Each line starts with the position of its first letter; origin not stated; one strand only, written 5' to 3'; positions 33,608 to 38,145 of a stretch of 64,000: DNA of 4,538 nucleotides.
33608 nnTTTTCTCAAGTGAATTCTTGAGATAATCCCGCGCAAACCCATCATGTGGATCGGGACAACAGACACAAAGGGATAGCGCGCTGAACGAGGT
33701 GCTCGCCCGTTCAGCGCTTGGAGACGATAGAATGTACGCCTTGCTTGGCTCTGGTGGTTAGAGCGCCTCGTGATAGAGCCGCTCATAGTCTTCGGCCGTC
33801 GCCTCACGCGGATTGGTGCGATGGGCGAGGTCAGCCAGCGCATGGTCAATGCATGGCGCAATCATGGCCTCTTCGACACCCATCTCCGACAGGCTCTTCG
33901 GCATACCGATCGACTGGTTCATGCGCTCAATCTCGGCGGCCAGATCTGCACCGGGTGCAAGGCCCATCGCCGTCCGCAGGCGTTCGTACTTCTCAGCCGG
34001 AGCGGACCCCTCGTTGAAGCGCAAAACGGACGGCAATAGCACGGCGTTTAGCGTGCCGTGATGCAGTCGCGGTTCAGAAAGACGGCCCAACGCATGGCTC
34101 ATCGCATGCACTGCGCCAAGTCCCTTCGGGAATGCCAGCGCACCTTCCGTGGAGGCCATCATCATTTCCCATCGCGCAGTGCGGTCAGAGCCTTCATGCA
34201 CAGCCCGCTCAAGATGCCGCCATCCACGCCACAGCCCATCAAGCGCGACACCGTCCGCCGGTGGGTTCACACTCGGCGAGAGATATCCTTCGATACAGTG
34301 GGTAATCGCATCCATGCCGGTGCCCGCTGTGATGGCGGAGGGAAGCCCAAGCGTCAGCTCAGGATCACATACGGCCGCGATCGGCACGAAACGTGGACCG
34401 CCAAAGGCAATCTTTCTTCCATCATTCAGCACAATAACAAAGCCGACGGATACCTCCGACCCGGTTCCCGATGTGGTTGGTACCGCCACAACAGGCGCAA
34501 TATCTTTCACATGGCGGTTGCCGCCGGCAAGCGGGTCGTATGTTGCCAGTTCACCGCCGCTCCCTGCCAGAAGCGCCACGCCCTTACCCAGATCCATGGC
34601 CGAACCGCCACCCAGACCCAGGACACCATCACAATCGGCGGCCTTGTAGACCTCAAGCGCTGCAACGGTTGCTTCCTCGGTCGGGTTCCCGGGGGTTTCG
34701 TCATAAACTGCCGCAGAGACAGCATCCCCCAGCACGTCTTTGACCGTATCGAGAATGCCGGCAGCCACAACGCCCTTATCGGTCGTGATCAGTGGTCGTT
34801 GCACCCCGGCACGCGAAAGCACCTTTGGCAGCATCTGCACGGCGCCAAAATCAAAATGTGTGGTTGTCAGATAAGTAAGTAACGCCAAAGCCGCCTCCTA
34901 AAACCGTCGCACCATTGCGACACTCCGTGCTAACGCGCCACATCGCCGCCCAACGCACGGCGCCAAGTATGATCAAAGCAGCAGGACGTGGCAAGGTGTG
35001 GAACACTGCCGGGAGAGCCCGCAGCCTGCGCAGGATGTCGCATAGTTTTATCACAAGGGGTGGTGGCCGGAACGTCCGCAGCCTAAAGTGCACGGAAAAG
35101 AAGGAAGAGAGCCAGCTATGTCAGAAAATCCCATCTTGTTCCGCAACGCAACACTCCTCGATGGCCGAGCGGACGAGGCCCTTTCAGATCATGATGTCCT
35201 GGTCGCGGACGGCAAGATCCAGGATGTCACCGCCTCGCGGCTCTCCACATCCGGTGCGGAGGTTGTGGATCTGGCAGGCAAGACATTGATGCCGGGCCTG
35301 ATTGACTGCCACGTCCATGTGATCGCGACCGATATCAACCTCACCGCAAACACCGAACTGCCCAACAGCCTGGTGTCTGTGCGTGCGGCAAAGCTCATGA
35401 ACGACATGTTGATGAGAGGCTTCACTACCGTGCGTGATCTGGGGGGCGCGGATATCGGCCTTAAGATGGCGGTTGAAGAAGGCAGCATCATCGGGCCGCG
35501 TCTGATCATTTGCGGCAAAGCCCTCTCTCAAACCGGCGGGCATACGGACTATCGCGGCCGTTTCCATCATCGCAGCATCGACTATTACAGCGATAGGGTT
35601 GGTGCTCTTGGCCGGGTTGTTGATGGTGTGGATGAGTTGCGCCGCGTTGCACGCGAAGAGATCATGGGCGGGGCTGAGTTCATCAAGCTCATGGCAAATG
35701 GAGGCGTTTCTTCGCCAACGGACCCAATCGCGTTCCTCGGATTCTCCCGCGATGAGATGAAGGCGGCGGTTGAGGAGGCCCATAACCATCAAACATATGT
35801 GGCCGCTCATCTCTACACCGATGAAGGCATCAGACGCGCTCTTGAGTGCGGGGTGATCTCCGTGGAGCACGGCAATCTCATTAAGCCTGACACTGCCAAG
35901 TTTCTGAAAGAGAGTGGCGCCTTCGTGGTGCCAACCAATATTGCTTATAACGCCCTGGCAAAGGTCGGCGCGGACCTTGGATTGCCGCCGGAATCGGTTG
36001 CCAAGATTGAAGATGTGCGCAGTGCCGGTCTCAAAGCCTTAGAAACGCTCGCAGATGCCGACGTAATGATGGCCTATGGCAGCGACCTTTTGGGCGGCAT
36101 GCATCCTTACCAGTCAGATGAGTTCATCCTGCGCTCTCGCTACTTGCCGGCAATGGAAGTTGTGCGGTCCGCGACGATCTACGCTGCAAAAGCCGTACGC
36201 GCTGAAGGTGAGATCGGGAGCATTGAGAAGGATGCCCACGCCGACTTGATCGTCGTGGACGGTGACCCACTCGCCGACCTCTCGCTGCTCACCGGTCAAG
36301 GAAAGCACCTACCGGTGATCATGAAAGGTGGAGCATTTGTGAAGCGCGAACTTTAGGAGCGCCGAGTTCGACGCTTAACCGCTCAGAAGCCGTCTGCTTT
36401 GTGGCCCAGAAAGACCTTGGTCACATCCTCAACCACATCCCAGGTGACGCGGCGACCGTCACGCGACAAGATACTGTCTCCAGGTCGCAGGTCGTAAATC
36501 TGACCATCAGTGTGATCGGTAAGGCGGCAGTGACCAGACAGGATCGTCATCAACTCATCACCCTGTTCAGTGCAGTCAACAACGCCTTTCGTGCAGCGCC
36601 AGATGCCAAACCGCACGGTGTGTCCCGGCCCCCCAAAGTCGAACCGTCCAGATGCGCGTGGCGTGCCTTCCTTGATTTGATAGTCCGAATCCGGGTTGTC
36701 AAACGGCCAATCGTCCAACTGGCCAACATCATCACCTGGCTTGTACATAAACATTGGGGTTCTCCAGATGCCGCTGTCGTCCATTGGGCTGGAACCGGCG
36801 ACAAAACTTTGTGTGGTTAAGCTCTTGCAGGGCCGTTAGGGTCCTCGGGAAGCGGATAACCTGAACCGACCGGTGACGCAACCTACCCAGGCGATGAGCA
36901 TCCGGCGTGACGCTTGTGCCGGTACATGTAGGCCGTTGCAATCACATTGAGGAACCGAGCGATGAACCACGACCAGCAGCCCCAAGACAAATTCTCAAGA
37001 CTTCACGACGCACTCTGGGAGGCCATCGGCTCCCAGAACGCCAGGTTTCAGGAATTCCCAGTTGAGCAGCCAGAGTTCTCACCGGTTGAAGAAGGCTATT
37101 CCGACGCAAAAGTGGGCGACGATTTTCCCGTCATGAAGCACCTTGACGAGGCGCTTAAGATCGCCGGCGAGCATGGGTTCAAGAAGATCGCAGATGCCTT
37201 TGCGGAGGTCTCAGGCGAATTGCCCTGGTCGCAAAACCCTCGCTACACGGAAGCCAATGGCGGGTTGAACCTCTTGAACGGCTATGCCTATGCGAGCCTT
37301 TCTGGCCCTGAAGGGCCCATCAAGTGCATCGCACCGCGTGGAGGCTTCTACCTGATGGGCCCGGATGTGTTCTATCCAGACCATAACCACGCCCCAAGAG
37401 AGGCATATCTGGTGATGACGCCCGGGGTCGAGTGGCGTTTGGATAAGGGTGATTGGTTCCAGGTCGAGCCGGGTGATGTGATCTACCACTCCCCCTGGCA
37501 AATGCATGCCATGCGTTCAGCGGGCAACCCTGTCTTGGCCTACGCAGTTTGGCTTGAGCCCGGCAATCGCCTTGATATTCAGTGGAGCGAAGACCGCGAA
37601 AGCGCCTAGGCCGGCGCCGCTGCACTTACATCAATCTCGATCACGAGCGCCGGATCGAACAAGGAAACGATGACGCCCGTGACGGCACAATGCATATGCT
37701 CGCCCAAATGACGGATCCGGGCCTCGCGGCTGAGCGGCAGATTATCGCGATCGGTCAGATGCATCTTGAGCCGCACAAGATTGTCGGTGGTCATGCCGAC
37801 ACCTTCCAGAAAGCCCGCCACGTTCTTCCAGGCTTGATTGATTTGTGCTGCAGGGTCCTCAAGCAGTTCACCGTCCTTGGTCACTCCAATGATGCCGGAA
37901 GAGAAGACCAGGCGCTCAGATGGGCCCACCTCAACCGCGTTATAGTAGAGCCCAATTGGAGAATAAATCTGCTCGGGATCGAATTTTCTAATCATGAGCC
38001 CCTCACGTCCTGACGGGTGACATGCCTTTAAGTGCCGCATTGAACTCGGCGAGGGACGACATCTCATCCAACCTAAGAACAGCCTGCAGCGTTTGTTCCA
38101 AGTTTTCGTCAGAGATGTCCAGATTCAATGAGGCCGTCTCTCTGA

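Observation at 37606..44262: Tightly coupled five-gene operon: non-Pyl MttB methyltransferase, DAO-type flavoprotein, StcD-like demethylase, MmgE/PrpD protein, RidA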

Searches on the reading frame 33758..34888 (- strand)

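Call 21: search_protein_families(library=pfam, proteins=[window:33758-34888:-], max_evalue=0.00001)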
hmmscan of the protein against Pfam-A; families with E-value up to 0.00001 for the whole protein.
window:33758-34888:- (376 aa): 3 families
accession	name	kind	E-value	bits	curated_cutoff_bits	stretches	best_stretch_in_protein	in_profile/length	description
PF00465.25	Fe-ADH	-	1.8e-39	135.5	31.3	1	9-176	3-168/168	Iron-containing alcohol dehydrogenase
PF25137.1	ADH_Fe_C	-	2.1e-36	125.9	27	1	187-375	1-193/194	Fe-containing alcohol dehydrogenase family, C-terminal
PF13685.12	Fe-ADH_2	-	1.4e-11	45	28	1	14-107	4-96/149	Iron-containing alcohol dehydrogenase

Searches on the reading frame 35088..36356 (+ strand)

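Call 21: search_protein_families(library=pfam, proteins=[window:35088-36356:+], max_evalue=0.00001)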
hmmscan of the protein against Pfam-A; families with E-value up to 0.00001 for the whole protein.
window:35088-36356:+ (422 aa): 2 families
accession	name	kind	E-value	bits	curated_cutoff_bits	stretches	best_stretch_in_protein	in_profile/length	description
PF01979.26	Amidohydro_1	-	5.1e-47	161.2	25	1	66-414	1-342/345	Amidohydrolase family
PF07969.17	Amidohydro_3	-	1.5e-18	68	29.7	2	210-395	248-449/472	Amidohydrolase family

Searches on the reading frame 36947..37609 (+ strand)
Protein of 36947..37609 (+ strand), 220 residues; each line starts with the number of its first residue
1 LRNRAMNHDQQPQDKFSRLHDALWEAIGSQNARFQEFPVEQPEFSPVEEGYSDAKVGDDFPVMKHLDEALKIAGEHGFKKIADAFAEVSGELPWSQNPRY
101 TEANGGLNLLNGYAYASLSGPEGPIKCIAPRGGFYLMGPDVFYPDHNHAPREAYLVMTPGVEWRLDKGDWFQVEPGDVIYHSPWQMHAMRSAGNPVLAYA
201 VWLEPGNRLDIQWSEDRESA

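Call 5: search_protein_families(library=pfam, proteins=[window:36947-37609:+])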
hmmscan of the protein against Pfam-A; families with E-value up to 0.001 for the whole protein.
window:36947-37609:+ (220 aa): 2 families
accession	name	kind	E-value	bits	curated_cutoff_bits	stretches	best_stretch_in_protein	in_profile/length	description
PF16867.11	DMSP_lyase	-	4.4e-38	131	27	1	55-198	22-162/162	Dimethlysulfonioproprionate lyase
PF07883.17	Cupin_2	-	7.7e-05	22.8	27.2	1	144-195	12-63/70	Cupin domain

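Call 6: search_protein_families(library=ncbifam, proteins=[window:36947-37609:+])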
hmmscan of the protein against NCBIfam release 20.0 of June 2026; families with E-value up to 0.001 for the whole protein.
window:36947-37609:+ (220 aa): 0 families

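Call 71: search_solved_structures(query=window:36947-37609:+, max_evalue=0.001)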
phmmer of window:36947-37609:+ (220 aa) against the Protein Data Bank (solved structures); distinct sequences matched with E-value up to 0.001: 5.
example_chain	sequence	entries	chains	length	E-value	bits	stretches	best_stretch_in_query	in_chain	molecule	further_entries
4la2_A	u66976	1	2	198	1.3e-12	51.3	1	94-206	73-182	Dimethylsulphoniopropionate (DMSP) lyase DddQ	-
5jso_A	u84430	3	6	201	1.3e-12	51.2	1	94-206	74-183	Dimethlysulfonioproprionate lyase DddQ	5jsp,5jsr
4b29_A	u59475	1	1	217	1.1e-11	48.1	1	59-206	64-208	DIMETHYLSULFONIOPROPIONATE LYASE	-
4la3_A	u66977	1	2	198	2.2e-11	47.2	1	94-206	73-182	Dimethylsulphoniopropionate (DMSP) lyase DddQ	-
5cu1_A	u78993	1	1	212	9.9e-08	35.2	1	78-203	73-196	DMSP lyase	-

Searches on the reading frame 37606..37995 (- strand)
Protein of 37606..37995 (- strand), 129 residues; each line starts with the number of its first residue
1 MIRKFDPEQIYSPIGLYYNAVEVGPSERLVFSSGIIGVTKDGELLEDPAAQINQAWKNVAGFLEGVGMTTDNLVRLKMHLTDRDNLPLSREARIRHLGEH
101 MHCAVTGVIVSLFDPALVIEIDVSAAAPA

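Call 5: search_protein_families(library=pfam, proteins=[window:37606-37995:-])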
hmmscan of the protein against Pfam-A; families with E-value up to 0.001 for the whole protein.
window:37606-37995:- (129 aa): 1 family
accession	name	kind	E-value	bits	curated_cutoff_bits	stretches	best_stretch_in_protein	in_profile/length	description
PF01042.26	Ribonuc_L-PSP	-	6.4e-12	46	27.3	1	13-126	7-120/121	Endoribonuclease L-PSP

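Call 6: search_protein_families(library=ncbifam, proteins=[window:37606-37995:-])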
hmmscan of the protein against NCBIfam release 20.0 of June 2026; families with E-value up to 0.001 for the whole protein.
window:37606-37995:- (129 aa): 2 families
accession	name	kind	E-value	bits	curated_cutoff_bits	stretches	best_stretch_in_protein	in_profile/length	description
TIGR00004.1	TIGR00004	subfamily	2.9e-07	30.7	106.25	1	12-101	11-100/125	Rid family detoxifying hydrolase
NF008490.0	PRK11401.1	equivalog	7.1e-05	22.7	222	1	11-107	11-105/129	enamine/imine deaminase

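Call 73: search_solved_structures(query=window:37606-37995:-, max_evalue=0.01, show_alignments=3)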
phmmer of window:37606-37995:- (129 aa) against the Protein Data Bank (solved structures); distinct sequences matched with E-value up to 0.01: 15.
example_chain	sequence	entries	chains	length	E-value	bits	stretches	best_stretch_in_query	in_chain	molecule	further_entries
2dyy_A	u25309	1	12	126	9.7e-06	29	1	8-124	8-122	UPF0076 protein PH0854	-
6l8p_A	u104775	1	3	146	2e-05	28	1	11-121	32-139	RidA family protein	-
1j7h_A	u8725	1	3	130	0.00016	25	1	8-89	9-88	HYPOTHETICAL PROTEIN HI0719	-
3r0p_A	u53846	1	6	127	0.00027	24.4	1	12-96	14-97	L-PSP putative endoribonuclease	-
3vcz_A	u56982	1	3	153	0.00042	23.7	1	12-100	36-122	Endoribonuclease L-PSP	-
1qu9_A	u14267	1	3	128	0.00066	23.1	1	8-86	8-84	YJGF PROTEIN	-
2csl_A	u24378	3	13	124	0.00071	23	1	12-104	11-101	protein translation initiation inhibitor | translation initiation inhibitor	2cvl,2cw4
2uyj_A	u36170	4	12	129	0.00073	22.9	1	9-112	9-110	PROTEIN TDCF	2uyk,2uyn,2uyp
2cwj_A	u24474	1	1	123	0.0015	21.9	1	12-93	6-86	putative endonuclease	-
1jd1_A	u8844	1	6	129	0.0017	21.8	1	23-102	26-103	HYPOTHETICAL 13.9 KDA PROTEIN IN FCY2-PET117 INTERGENIC REGION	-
2b33_A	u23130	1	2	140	0.0018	21.7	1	7-123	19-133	protein synthesis inhibitor, putative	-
5y6u_A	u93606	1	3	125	0.0036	20.7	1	27-124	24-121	YabJ protein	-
1qd9_A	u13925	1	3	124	0.0037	20.7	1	27-124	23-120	PURINE REGULATORY PROTEIN YABJ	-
7cd2_A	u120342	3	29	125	0.0039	20.6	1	27-124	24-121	YabJ protein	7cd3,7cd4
5v4d_A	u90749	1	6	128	0.0096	19.3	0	14-125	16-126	Putative translational inhibitor protein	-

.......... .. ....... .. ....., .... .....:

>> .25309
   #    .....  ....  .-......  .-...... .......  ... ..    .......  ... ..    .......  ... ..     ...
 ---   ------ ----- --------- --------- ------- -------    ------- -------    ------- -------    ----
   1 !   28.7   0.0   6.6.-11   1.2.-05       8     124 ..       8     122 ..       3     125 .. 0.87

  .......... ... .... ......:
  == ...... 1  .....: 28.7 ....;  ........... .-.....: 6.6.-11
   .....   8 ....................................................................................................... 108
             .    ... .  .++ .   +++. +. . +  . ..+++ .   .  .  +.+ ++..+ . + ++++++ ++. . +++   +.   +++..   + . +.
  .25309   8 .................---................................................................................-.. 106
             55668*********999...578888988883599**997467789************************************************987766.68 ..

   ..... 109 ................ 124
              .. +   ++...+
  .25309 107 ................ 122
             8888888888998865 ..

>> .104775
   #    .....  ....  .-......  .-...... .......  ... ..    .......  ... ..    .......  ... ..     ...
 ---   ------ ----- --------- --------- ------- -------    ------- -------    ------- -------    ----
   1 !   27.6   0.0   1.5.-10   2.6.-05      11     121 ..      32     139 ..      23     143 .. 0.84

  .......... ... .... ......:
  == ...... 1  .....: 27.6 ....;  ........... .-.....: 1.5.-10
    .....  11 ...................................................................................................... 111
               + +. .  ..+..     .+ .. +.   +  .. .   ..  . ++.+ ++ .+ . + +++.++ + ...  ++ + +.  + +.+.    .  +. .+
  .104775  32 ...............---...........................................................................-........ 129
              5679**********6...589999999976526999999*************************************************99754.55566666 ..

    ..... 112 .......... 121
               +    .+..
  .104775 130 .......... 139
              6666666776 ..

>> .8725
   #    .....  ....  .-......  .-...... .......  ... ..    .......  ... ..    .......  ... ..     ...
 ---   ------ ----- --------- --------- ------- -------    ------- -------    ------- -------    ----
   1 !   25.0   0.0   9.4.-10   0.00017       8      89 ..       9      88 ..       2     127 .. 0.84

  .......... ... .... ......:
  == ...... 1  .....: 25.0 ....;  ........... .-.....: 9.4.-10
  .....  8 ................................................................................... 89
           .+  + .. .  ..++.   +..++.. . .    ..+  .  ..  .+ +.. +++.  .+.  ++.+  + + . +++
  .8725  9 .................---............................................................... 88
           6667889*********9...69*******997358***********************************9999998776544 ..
